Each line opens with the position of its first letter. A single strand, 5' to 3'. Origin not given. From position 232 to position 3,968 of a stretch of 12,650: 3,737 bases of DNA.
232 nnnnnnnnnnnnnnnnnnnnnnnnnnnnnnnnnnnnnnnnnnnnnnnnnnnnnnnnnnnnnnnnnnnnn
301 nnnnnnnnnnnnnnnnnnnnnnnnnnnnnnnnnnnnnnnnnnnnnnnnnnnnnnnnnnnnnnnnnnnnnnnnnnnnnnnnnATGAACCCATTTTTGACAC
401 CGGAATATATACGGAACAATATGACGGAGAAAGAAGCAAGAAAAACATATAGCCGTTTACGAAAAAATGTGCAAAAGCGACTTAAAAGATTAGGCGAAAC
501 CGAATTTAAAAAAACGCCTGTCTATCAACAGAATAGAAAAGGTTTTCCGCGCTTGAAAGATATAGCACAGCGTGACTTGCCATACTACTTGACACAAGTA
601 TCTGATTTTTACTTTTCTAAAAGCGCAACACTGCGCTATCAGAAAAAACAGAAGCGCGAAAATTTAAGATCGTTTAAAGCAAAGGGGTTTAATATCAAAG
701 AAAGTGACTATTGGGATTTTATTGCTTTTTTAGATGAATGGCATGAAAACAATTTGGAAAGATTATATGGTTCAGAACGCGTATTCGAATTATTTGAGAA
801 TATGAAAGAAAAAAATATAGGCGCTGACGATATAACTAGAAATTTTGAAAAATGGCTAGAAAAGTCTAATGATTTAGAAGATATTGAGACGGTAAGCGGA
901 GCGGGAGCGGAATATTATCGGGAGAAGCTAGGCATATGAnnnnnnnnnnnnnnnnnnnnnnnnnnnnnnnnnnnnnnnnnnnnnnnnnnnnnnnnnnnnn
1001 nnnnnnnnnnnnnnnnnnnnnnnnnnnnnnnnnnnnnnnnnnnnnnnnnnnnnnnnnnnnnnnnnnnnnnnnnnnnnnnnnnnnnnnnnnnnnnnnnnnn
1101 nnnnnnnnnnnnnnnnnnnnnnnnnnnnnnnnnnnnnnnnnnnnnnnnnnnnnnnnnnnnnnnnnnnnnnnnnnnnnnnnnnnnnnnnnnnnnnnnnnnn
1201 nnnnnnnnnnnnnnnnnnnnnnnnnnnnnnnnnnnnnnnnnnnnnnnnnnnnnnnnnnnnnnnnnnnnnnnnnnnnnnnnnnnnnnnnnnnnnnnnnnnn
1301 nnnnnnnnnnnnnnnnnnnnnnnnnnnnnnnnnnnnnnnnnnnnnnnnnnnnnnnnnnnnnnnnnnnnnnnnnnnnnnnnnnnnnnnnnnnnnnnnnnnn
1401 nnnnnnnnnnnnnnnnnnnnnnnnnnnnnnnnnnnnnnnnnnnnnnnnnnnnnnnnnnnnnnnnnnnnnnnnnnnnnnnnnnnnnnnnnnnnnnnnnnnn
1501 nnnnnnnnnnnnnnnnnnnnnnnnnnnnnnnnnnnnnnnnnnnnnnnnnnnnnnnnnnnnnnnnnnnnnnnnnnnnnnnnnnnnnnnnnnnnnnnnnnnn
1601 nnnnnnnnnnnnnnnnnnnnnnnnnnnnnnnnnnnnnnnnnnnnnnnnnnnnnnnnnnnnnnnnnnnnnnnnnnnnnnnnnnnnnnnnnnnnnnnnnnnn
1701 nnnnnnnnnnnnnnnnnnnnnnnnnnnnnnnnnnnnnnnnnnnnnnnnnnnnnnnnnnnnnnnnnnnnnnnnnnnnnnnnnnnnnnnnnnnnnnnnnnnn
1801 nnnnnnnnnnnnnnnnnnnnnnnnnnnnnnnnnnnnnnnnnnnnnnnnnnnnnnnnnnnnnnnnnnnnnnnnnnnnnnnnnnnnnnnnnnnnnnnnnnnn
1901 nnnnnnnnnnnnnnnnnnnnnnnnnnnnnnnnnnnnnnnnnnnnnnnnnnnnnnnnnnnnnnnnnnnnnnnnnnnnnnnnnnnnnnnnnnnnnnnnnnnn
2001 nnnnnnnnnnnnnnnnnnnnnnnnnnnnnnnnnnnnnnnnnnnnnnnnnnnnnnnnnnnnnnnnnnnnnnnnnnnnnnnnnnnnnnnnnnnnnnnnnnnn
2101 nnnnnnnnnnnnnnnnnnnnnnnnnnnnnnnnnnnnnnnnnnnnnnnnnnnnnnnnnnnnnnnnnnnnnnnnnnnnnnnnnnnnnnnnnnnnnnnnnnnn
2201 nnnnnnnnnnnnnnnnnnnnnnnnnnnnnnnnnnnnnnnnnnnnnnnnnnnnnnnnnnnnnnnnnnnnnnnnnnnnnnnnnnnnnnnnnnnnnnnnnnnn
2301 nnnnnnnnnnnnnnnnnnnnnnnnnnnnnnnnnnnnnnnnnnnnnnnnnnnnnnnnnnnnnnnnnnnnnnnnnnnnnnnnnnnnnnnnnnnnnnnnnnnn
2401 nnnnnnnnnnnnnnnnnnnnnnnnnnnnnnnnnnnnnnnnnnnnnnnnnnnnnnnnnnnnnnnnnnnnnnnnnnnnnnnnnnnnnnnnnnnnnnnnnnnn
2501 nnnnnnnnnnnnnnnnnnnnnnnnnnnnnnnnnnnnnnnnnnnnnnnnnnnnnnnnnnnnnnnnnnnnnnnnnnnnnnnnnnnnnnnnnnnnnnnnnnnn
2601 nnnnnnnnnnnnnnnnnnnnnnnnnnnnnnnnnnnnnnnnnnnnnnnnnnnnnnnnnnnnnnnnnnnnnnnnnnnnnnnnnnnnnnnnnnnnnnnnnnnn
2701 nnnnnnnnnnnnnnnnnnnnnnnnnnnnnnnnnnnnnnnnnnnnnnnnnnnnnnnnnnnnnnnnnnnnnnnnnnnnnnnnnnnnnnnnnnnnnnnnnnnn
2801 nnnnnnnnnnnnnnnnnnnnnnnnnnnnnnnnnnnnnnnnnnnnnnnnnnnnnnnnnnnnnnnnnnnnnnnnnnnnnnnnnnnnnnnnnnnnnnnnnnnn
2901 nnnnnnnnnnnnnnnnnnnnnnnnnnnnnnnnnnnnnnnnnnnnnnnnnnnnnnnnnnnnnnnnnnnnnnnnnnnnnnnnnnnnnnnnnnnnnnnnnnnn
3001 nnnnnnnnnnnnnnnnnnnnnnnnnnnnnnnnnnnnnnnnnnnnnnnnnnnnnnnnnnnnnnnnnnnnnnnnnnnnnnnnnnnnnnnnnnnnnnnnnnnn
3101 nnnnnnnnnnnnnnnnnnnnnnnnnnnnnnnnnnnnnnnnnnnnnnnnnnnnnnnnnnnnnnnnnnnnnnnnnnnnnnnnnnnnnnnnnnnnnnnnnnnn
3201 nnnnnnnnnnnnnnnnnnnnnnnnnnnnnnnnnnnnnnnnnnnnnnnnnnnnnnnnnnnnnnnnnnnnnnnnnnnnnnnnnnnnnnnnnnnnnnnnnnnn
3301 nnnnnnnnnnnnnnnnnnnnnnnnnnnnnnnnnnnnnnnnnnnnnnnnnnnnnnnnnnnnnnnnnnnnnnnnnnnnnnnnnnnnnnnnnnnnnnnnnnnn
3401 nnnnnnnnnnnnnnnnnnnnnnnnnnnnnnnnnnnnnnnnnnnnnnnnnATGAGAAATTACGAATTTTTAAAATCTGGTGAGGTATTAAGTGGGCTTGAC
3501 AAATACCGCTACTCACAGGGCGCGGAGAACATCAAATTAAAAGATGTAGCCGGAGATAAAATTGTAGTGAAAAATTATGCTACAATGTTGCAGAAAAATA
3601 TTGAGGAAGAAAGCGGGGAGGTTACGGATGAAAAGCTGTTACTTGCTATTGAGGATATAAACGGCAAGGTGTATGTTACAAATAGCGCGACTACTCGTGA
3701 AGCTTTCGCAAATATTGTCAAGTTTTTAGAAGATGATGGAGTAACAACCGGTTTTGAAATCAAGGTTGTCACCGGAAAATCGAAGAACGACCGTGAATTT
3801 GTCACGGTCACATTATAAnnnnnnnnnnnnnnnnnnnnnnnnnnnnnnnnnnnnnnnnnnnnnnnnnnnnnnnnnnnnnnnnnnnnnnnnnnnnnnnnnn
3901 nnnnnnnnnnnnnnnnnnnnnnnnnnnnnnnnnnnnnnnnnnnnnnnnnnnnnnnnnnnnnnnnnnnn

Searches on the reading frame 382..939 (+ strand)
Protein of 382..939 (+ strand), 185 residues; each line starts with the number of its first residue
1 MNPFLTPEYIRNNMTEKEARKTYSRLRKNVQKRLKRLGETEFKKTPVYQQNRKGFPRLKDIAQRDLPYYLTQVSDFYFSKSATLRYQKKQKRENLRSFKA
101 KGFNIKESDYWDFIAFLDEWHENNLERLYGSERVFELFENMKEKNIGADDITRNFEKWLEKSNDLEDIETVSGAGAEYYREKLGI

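Call 8: search_protein_families(library=pfam, proteins=[window:382-939:+], max_evalue=0.01)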
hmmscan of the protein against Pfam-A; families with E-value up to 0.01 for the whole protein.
window:382-939:+ (185 aa): 0 families

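Call 9: search_protein_families(library=phrogs, proteins=[window:382-939:+], max_evalue=0.01)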
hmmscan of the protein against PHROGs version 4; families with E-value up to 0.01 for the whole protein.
window:382-939:+ (185 aa): 0 families

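Call 25: find_encoding_contigs(protein=window:382-939:+, flank=10000, max_places=10)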
Protein window:382-939:+ (185 aa): 5 contigs read that carry it; 1 place shown.
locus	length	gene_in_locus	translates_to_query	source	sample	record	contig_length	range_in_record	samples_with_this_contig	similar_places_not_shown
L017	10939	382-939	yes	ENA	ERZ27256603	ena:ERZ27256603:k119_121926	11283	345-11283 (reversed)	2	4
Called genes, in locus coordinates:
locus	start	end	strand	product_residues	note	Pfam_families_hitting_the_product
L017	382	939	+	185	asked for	-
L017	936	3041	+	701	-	PF03175:DNA_pol_B_2 (weak)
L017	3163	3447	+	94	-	-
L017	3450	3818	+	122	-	PF17427:Phi29_Phage_SSB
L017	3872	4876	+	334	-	PF05894:Podovirus_Gp16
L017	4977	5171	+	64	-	-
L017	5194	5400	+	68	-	-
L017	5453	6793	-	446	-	-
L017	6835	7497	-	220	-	-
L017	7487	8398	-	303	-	PF05352:Phage_connector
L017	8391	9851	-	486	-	-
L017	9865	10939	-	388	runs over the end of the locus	PF25622:Phi29_MCP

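Call 29: find_homologous_proteins(query=window:382-939:+, max_evalue=0.001)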
Query window:382-939:+ (185 aa): 5 proteins with E <= 0.001 among 60 candidates.
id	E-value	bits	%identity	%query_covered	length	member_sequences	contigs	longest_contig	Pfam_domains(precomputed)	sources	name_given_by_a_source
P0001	7.9e-112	389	94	100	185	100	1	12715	-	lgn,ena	-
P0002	7.3e-107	373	91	100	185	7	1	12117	-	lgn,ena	-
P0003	1.1e-101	356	85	100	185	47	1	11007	-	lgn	-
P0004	2.2e-92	326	84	93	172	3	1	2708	-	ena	-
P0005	7.3e-69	249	60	98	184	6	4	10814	-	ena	-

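Call 30: find_encoding_contigs(protein=P0001, flank=10000, max_places=10)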
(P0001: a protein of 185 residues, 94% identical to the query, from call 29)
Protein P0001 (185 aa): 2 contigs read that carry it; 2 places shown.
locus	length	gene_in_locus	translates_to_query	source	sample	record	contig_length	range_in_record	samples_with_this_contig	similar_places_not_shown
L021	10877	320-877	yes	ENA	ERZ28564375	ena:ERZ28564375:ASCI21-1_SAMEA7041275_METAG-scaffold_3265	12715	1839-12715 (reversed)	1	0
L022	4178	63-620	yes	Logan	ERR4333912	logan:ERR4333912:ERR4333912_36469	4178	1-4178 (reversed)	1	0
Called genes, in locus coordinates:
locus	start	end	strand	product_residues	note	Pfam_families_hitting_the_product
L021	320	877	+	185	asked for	-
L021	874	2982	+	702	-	PF03175:DNA_pol_B_2 (weak)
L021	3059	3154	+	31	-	-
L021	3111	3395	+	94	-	-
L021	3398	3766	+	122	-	PF17427:Phi29_Phage_SSB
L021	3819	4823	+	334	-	PF05894:Podovirus_Gp16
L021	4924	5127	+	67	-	-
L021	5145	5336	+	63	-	-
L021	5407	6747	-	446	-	-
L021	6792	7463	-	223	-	-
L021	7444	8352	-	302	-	PF05352:Phage_connector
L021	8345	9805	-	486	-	-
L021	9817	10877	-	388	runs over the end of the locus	PF25622:Phi29_MCP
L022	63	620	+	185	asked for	-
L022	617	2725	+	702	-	PF03175:DNA_pol_B_2 (weak)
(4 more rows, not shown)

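Call 31: find_encoding_contigs(protein=P0002, flank=10000, max_places=10)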
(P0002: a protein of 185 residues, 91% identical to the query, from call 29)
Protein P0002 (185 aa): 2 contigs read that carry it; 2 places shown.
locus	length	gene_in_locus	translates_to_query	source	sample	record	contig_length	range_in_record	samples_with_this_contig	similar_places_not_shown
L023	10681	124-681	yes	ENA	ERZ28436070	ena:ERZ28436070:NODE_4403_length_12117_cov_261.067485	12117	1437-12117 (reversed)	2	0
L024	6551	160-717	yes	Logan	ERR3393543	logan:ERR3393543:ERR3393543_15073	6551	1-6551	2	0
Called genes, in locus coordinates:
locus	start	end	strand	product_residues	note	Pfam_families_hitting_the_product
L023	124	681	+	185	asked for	-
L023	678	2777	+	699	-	PF03175:DNA_pol_B_2 (weak)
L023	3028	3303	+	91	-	-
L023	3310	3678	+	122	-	PF17427:Phi29_Phage_SSB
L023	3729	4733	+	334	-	PF05894:Podovirus_Gp16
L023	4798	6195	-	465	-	-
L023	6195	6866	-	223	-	-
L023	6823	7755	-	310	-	PF05352:Phage_connector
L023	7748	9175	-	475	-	-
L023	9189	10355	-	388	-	PF25622:Phi29_MCP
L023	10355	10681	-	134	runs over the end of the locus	-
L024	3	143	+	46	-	?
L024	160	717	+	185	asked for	-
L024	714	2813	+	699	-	PF03175:DNA_pol_B_2 (weak)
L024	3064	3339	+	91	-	-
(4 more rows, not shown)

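Call 32: find_encoding_contigs(protein=P0003, flank=10000, max_places=10)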
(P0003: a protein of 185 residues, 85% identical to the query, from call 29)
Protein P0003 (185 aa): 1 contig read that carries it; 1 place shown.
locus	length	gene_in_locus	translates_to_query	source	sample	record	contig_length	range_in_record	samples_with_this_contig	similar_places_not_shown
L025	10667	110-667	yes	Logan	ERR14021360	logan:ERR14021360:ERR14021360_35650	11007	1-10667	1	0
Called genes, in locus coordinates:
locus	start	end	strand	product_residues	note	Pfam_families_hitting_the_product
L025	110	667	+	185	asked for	-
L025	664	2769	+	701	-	PF03175:DNA_pol_B_2 (weak)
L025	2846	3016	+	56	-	-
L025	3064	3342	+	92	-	-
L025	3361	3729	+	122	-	PF17427:Phi29_Phage_SSB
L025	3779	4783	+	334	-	PF05894:Podovirus_Gp16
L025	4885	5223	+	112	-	-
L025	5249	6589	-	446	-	-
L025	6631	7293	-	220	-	-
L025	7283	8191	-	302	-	PF05352:Phage_connector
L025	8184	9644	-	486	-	-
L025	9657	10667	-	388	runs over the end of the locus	PF25622:Phi29_MCP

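Call 33: find_encoding_contigs(protein=P0005, flank=10000, max_places=10)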
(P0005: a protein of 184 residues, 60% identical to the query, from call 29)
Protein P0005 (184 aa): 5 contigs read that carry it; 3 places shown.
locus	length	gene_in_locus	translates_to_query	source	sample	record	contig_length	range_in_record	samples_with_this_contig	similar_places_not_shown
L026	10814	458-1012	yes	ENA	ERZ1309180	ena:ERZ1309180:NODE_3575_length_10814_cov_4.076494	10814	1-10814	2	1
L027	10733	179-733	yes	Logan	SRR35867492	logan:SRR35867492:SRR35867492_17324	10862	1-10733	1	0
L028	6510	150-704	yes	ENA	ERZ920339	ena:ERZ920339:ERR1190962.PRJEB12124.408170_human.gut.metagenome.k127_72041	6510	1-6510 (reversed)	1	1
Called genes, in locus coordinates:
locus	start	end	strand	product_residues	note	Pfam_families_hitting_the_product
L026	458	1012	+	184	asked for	-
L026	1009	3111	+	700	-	PF03175:DNA_pol_B_2 (weak)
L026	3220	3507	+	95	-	-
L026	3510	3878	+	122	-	PF17427:Phi29_Phage_SSB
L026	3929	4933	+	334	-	PF05894:Podovirus_Gp16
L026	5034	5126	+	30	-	-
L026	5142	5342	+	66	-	-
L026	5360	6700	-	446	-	-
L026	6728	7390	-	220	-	-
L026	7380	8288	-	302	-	PF05352:Phage_connector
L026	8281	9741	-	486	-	-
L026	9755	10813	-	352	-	?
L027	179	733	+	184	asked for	-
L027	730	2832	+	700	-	PF03175:DNA_pol_B_2 (weak)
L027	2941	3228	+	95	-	-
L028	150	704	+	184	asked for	-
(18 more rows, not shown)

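Call 49: search_protein_families(library=pfam, proteins=[window:382-939:+], max_evalue=5)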
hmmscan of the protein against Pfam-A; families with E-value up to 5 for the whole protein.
window:382-939:+ (185 aa): 3 families
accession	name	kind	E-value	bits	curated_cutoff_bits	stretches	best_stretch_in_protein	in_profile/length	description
PF05957.18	DUF883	-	0.082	13.3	25.4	1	15-37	21-43/53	DUF883 N-terminal domain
PF13041.12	PPR_2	-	0.13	12.8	30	1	132-152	20-40/50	PPR repeat family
PF06518.16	DUF1104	-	0.18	12.6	25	1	12-44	57-89/92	Protein of unknown function (DUF1104)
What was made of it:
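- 382..939 (+): 185-aa candidate terminal protein. It lies immediately upstream of the polymerase gene and overlaps it. No Pfam or PHROG hit (calls 8, 9, 49).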

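Call 58: predict_structure(alignment_id=A1)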
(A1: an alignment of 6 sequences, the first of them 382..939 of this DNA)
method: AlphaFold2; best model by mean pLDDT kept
length: 185 residues; sequences in the alignment: 6
mean_pLDDT: 51.1   pTM: 0.36
mean pLDDT of the five models: 51.1, 46.8, 46.1, 44.9, 44.8
residues with pLDDT >= 90: 0; 70-90: 4; 50-70: 90; < 50: 91
segments of 3 or more residues with pLDDT < 50: 1-10, 18-20, 22-24, 29-31, 33-39, 41-43, 45-87, 125-128, 164-173
pLDDT, mean of each block of 10 residues (from residue 1): 42 53 49 48 45 41 39 32 47 67 61 60 51 62 62 59 46 52 55
secondary structure, 60 per line:
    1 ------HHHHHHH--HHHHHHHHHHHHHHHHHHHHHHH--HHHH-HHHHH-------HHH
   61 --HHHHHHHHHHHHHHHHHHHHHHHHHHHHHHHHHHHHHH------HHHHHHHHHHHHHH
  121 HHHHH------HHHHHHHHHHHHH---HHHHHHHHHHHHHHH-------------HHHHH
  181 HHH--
elements in order: H7-13 H16-38 H41-44 H46-50 H63-100 H107-125 H132-144 H148-162 H176-183

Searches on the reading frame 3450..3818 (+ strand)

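Call 8: search_protein_families(library=pfam, proteins=[window:3450-3818:+], max_evalue=0.01)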
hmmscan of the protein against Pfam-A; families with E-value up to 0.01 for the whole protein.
window:3450-3818:+ (122 aa): 1 family
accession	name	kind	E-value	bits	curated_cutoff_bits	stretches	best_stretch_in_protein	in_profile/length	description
PF17427.7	Phi29_Phage_SSB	-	7e-08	33.2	25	1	29-122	32-122/123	Phage Single-stranded DNA-binding protein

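Call 9: search_protein_families(library=phrogs, proteins=[window:3450-3818:+], max_evalue=0.01)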
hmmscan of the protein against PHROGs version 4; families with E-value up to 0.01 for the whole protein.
window:3450-3818:+ (122 aa): 2 families
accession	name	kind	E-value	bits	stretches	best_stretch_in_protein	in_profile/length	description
phrog_6243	-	DNA, RNA and nucleotide metabolism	1e-06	29.6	1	25-122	67-162/166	single strand DNA binding protein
phrog_14995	-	DNA, RNA and nucleotide metabolism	0.001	20.4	1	22-121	23-119/122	single strand DNA binding protein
